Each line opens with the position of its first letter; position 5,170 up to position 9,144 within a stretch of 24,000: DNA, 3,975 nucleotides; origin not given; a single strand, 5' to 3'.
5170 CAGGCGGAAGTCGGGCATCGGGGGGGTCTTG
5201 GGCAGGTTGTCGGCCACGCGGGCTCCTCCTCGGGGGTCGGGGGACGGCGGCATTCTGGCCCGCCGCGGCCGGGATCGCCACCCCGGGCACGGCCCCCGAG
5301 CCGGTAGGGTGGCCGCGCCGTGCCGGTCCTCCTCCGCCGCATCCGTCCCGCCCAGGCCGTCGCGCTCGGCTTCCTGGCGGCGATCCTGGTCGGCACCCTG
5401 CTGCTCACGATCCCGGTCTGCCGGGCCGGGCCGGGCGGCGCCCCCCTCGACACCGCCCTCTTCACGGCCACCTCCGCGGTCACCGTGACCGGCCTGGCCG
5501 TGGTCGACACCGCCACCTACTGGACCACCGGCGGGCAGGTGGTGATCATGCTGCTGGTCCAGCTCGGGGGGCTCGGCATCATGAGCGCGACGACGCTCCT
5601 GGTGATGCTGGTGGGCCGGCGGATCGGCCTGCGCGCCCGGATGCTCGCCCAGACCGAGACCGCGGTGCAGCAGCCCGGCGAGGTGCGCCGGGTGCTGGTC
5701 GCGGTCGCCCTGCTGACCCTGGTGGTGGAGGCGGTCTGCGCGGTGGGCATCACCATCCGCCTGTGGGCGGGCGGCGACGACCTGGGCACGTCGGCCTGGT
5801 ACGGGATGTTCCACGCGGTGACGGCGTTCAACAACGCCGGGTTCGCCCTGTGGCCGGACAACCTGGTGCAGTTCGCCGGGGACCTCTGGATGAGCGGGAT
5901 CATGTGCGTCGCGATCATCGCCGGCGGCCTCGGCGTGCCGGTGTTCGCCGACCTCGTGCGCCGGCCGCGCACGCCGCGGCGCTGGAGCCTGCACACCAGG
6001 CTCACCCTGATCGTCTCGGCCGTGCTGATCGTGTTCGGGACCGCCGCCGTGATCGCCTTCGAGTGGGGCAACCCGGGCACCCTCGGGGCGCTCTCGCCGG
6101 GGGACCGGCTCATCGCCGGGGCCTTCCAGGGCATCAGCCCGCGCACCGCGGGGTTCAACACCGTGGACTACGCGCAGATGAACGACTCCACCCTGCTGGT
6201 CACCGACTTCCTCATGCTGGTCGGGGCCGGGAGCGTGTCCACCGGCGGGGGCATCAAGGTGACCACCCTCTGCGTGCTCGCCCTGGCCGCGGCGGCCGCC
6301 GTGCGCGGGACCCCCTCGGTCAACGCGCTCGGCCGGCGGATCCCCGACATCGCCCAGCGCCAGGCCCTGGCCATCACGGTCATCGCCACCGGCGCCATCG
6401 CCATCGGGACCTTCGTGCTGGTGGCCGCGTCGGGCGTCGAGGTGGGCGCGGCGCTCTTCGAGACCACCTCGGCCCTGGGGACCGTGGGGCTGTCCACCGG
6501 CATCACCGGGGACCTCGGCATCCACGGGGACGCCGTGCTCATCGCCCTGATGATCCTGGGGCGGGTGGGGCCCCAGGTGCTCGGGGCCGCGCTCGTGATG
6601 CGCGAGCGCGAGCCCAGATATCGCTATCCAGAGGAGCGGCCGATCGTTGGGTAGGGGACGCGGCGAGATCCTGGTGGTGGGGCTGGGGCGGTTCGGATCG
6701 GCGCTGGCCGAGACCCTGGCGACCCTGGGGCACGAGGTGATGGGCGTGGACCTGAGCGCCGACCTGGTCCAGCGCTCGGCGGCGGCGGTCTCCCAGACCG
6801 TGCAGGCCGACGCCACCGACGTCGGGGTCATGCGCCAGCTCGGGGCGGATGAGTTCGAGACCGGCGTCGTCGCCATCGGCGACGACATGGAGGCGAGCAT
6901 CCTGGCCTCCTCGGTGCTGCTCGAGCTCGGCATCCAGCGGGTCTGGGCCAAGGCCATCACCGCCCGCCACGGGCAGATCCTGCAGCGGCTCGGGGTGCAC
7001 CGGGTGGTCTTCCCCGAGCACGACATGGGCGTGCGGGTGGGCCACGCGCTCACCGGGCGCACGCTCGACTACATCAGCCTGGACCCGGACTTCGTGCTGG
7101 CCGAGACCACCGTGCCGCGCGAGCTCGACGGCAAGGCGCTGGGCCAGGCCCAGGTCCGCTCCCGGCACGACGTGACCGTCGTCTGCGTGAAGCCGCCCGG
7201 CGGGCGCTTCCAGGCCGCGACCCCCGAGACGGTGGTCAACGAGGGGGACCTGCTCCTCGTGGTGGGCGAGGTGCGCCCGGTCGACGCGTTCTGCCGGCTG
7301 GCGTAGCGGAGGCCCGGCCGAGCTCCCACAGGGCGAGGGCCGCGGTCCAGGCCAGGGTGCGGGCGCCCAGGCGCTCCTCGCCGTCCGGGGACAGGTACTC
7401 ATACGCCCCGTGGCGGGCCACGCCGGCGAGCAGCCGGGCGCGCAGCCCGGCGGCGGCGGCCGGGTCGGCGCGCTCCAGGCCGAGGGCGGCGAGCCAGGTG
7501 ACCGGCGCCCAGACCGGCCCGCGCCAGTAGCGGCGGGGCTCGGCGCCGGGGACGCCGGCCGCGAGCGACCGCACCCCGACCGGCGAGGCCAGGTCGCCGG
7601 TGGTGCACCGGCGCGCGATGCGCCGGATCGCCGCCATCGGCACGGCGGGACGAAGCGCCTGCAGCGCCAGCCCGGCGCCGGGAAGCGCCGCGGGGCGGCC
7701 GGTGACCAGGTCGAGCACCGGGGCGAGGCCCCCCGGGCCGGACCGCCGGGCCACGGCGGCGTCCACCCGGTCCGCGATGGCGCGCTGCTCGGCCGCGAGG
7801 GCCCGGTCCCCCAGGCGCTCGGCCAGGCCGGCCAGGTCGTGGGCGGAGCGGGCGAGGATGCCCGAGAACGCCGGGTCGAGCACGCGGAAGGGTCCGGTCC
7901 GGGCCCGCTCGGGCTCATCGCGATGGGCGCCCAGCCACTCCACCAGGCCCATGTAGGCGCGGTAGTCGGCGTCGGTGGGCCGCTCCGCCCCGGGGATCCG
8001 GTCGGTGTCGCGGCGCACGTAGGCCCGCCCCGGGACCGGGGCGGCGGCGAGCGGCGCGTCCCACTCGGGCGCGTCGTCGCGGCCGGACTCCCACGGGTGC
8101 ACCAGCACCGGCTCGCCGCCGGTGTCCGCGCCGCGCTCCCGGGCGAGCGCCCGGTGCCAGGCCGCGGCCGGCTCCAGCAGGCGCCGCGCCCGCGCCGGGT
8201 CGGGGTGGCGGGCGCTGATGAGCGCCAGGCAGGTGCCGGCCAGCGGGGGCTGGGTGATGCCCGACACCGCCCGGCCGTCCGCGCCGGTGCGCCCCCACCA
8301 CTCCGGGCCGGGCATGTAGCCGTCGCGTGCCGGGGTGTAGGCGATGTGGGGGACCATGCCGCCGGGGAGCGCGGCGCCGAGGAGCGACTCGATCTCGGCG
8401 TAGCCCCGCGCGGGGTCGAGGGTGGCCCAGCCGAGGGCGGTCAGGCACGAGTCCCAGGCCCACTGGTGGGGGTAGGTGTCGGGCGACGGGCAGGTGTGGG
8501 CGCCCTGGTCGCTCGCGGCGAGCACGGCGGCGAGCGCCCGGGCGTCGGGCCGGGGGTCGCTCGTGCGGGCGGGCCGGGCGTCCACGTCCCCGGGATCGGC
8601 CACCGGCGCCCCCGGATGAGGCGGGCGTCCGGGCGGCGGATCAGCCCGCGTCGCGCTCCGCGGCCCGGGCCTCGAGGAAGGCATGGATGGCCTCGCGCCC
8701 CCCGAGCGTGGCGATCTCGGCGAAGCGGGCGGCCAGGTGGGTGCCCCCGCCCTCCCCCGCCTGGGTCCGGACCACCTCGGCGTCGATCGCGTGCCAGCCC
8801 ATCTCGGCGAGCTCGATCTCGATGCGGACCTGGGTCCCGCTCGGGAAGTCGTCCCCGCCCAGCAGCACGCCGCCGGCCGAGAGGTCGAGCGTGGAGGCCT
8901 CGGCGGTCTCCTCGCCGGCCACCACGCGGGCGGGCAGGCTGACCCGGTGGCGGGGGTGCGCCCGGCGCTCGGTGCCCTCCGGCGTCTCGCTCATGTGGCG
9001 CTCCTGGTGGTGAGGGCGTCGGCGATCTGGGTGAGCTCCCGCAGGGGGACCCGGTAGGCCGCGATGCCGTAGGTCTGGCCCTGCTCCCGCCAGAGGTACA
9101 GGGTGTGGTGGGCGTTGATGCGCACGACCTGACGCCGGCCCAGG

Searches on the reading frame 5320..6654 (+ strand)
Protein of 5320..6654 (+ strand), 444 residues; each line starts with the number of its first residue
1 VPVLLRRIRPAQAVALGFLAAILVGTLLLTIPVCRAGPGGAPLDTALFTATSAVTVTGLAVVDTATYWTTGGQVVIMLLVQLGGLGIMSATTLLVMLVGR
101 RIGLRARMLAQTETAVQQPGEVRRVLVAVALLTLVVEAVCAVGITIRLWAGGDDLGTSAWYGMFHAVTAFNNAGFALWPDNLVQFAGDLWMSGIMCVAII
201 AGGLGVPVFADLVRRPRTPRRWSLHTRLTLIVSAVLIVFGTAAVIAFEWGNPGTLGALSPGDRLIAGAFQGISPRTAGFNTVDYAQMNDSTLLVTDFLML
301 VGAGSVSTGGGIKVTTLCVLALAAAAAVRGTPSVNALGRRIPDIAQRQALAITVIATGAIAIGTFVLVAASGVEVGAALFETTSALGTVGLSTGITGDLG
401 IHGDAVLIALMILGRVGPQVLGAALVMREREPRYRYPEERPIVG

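Call 59: search_protein_families(library=pfam, proteins=[window:5320-6654:+], max_evalue=0.001)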
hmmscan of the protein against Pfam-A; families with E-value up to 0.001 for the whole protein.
window:5320-6654:+ (444 aa): 1 family
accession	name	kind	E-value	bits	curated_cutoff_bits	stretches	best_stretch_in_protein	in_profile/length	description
PF02386.22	TrkH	-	4.5e-47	161.1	27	1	45-417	65-482/502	Cation transport protein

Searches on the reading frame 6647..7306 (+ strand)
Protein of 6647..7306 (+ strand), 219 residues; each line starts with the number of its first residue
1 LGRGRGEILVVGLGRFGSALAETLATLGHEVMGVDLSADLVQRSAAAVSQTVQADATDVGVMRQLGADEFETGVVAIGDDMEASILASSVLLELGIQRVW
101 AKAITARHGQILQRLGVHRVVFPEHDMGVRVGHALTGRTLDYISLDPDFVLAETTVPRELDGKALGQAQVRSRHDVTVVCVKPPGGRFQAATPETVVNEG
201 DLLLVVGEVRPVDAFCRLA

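Call 59: search_protein_families(library=pfam, proteins=[window:6647-7306:+], max_evalue=0.001)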
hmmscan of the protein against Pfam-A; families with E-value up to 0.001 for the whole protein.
window:6647-7306:+ (219 aa): 6 families
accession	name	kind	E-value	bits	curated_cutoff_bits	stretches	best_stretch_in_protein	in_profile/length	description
PF02254.24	TrkA_N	-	1.2e-23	84.1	23.8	1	8-123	1-116/116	TrkA-N domain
PF02080.26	TrkA_C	-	5.2e-09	36.3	27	1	158-218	10-69/71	TrkA-C domain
PF03807.23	F420_oxidored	-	8.9e-05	23.4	21.6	0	8-57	2-54/94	NADP oxidoreductase coenzyme F420-dependent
PF02737.24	3HCDH_N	-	0.00028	21.3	22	1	8-58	2-52/180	3-hydroxyacyl-CoA dehydrogenase, NAD binding domain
PF03721.20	UDPG_MGDP_dh_N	-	0.00031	20.8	27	1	8-58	3-53/187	UDP-glucose/GDP-mannose dehydrogenase family, NAD binding domain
PF03446.21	NAD_binding_2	-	0.00069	20.1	21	0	8-51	2-45/161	NAD binding domain of 6-phosphogluconate dehydrogenase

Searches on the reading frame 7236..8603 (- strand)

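Call 59: search_protein_families(library=pfam, proteins=[window:7236-8603:-], max_evalue=0.001)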
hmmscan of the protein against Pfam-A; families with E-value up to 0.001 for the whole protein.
window:7236-8603:- (455 aa): 1 family
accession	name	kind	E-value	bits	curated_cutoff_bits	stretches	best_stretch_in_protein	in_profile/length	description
PF22422.2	MGH1-like_GH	-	1.1e-68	232.8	27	1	44-420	1-356/356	Mannosylglycerate hydrolase MGH1-like glycoside hydrolase domain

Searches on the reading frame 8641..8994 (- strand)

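Call 59: search_protein_families(library=pfam, proteins=[window:8641-8994:-], max_evalue=0.001)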
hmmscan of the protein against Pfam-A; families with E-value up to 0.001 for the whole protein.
window:8641-8994:- (117 aa): 1 family
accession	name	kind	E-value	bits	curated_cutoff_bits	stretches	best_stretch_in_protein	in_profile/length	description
PF07238.19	PilZ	-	6.4e-13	49.4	22.5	1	9-107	1-100/102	PilZ domain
